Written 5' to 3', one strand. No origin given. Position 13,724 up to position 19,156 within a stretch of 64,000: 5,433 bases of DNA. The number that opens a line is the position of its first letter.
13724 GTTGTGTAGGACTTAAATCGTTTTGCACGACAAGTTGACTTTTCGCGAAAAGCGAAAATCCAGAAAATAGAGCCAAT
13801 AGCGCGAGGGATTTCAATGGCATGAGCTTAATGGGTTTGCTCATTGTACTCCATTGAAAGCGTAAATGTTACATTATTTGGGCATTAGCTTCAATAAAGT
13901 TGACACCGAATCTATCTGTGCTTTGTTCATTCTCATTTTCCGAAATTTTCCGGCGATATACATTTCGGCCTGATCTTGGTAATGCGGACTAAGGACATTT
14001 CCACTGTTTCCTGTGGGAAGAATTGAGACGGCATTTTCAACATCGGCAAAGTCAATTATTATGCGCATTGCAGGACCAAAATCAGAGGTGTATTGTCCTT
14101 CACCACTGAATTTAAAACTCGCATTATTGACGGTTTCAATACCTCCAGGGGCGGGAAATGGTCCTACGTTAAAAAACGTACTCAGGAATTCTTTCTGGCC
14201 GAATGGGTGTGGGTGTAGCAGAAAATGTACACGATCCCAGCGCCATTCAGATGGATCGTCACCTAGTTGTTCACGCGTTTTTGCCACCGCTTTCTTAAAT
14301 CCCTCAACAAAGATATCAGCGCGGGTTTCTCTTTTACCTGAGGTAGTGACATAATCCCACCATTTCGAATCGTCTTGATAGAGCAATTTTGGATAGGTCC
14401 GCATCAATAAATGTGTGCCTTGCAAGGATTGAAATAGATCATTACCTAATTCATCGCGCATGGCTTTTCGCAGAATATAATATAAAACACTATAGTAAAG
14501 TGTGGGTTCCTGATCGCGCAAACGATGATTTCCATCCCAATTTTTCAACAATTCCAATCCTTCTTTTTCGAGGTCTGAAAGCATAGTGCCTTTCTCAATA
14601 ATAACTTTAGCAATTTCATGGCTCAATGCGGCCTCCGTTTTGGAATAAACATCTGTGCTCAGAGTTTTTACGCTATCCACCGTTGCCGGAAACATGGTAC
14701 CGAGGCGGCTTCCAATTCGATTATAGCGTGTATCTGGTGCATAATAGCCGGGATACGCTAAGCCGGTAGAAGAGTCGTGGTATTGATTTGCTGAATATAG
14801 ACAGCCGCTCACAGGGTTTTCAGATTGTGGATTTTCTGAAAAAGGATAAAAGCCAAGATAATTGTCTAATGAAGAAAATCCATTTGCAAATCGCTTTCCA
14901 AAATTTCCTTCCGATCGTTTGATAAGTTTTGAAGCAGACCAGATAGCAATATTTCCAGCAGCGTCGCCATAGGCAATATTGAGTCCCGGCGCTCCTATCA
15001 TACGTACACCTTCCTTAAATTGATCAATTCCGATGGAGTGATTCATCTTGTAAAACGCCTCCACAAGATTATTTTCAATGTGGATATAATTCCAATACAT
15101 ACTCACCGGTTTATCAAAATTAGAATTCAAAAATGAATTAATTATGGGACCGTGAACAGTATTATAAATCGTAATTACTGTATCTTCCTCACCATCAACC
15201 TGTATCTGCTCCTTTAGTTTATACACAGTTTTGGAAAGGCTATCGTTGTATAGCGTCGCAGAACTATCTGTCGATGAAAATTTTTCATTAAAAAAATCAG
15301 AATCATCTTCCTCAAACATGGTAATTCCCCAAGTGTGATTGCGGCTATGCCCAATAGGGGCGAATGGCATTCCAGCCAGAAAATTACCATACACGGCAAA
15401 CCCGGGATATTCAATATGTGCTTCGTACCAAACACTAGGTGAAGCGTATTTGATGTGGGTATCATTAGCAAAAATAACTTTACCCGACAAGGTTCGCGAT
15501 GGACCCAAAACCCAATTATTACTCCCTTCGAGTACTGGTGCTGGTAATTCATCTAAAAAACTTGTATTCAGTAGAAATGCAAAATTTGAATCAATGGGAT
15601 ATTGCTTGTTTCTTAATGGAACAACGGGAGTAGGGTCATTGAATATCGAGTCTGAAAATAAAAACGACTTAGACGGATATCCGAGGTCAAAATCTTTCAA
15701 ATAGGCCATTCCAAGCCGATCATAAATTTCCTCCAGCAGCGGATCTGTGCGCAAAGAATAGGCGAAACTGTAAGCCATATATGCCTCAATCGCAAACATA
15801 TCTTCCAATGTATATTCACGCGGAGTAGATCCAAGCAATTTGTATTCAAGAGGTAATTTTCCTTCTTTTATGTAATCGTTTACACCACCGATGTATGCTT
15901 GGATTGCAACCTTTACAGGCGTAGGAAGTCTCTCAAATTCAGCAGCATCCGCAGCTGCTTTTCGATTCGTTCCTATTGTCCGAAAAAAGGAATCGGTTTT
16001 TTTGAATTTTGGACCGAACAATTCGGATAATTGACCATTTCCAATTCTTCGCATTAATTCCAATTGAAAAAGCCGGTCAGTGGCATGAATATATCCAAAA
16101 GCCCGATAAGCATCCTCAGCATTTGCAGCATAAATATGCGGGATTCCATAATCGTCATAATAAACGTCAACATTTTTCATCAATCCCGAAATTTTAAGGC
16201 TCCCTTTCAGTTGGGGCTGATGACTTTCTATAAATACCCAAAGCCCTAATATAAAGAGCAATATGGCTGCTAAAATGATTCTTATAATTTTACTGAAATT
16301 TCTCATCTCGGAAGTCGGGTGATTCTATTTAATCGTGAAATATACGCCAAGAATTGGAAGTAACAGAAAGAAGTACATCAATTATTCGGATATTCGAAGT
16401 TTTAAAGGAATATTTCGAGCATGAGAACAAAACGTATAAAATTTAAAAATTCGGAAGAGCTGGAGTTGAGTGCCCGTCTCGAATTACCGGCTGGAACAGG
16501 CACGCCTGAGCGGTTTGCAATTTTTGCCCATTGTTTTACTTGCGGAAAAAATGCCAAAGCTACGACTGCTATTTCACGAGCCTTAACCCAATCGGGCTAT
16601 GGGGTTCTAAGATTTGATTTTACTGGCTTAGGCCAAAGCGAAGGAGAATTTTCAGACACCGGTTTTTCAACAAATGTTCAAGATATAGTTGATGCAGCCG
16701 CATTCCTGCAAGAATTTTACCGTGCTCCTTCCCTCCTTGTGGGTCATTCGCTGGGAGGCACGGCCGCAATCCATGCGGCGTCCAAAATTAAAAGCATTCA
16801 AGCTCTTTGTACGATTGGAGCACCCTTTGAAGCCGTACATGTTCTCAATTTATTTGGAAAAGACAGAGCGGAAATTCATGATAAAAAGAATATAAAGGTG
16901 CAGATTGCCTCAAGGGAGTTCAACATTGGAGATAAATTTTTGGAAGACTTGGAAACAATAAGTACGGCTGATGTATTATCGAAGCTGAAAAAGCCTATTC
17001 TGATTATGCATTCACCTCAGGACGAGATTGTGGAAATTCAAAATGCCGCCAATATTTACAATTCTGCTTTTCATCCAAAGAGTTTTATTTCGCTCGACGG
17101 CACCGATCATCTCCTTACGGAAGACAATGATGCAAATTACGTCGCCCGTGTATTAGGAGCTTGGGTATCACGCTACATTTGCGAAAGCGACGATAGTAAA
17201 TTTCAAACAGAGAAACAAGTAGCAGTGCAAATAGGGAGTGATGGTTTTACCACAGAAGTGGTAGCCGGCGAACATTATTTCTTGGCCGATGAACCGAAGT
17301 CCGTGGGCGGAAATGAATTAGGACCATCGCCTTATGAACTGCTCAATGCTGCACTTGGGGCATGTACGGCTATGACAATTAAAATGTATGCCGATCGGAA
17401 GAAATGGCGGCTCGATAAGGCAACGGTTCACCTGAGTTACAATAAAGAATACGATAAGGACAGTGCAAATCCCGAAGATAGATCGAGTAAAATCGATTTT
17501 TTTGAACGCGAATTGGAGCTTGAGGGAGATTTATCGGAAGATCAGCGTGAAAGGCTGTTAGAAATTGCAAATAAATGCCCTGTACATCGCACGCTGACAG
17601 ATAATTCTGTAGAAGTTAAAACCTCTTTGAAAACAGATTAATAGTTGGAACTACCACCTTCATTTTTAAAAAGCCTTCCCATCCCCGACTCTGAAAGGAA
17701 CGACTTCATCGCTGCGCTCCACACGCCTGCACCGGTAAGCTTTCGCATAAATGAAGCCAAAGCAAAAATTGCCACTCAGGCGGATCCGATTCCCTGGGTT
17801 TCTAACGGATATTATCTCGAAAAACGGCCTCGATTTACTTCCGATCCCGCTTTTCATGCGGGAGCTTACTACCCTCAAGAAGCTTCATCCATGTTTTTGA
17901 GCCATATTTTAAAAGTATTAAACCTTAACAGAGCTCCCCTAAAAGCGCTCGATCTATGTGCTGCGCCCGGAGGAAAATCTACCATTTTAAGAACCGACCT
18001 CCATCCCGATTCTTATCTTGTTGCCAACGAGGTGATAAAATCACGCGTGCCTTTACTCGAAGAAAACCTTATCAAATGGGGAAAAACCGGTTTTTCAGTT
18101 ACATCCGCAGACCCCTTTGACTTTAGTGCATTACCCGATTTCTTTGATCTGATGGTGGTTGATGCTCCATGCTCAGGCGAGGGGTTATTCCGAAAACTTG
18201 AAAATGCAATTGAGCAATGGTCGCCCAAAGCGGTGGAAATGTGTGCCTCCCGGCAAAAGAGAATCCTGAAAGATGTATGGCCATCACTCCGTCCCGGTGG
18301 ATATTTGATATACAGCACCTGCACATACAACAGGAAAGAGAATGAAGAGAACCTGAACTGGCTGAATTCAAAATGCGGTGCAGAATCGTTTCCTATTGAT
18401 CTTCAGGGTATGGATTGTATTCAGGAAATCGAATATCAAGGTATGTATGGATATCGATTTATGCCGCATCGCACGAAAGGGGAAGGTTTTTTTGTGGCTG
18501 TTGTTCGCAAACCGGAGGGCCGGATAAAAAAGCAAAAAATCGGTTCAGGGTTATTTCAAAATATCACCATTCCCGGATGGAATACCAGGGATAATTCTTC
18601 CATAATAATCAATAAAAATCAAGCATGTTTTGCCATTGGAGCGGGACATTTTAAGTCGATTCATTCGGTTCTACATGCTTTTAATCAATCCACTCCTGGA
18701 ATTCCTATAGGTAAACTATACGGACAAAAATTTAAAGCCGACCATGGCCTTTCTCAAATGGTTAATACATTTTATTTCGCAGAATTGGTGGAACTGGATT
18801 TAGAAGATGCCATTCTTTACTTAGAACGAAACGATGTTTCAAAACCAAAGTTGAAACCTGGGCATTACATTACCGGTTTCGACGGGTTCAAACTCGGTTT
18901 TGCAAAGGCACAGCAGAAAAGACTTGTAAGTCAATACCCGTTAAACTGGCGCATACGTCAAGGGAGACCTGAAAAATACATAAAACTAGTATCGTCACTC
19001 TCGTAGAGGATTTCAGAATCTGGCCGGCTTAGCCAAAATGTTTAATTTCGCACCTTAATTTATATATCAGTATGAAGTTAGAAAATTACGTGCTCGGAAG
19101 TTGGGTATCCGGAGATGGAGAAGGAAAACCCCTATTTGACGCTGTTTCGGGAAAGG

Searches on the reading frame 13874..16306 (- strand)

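Call 97: search_protein_families(library=pfam, proteins=[window:13874-16306:-], max_evalue=0.00001)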
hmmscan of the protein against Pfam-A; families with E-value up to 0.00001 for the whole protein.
window:13874-16306:- (810 aa): 1 family
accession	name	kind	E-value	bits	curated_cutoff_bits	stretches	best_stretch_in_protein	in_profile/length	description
PF01804.23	Penicil_amidase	-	4.5e-188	627.9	21.3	1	45-799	1-674/675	Penicillin amidase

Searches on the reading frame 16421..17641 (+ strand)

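Call 97: search_protein_families(library=pfam, proteins=[window:16421-17641:+], max_evalue=0.00001)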
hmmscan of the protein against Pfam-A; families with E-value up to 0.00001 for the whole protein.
window:16421-17641:+ (406 aa): 7 families
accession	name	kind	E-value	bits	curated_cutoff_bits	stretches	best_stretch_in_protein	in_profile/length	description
PF02566.24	OsmC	-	3.4e-18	66.3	27.5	1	297-401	1-99/100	OsmC-like protein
PF12146.15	Hydrolase_4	-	1.4e-16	61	27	1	45-138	17-113/239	Serine aminopeptidase, S33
PF00561.26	Abhydrolase_1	-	1.2e-11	45.2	25.8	1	36-136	6-106/245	alpha/beta hydrolase fold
PF12697.13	Abhydrolase_6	-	1.3e-10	42.8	26.3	1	53-135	21-97/217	Alpha/beta hydrolase family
PF12740.14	PETase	-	2.7e-06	27.4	28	0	186-256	164-236/263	PET hydrolase-like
PF20408.4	Abhydrolase_11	-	3.7e-06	27.3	27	0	33-139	5-112/193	Alpha/beta hydrolase domain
PF02129.25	Peptidase_S15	-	5.2e-06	26.8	23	0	49-129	40-123/262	X-Pro dipeptidyl-peptidase (S15 family)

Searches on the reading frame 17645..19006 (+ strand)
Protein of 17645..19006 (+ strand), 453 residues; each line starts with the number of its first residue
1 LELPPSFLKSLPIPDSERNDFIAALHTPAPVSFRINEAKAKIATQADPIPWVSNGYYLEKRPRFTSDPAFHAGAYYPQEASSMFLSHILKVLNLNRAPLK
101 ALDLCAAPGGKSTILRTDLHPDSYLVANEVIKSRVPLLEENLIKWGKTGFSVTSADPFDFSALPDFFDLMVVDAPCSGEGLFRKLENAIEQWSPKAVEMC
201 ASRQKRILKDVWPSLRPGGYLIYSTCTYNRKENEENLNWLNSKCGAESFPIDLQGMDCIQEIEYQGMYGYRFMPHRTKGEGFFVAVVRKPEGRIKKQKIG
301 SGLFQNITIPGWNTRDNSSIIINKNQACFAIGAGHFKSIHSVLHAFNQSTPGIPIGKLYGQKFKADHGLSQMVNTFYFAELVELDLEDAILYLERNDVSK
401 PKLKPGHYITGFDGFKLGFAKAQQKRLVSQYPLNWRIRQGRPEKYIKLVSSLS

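Call 97: search_protein_families(library=pfam, proteins=[window:17645-19006:+], max_evalue=0.00001)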
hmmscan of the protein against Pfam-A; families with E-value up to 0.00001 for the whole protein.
window:17645-19006:+ (453 aa): 3 families
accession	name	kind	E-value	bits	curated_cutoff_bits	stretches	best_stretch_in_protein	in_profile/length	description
PF01189.24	Methyltr_RsmB-F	-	3e-35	122.1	27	1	101-286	12-197/199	16S rRNA methyltransferase RsmB/F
PF17125.10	Methyltr_RsmF_N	-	2.7e-18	66.6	34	1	4-80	2-86/86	N-terminal domain of 16S rRNA methyltransferase RsmF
PF13636.12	Methyltranf_PUA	-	1.5e-07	31.8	27.6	1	389-437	1-49/49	RNA-binding PUA-like domain of methyltransferase RsmF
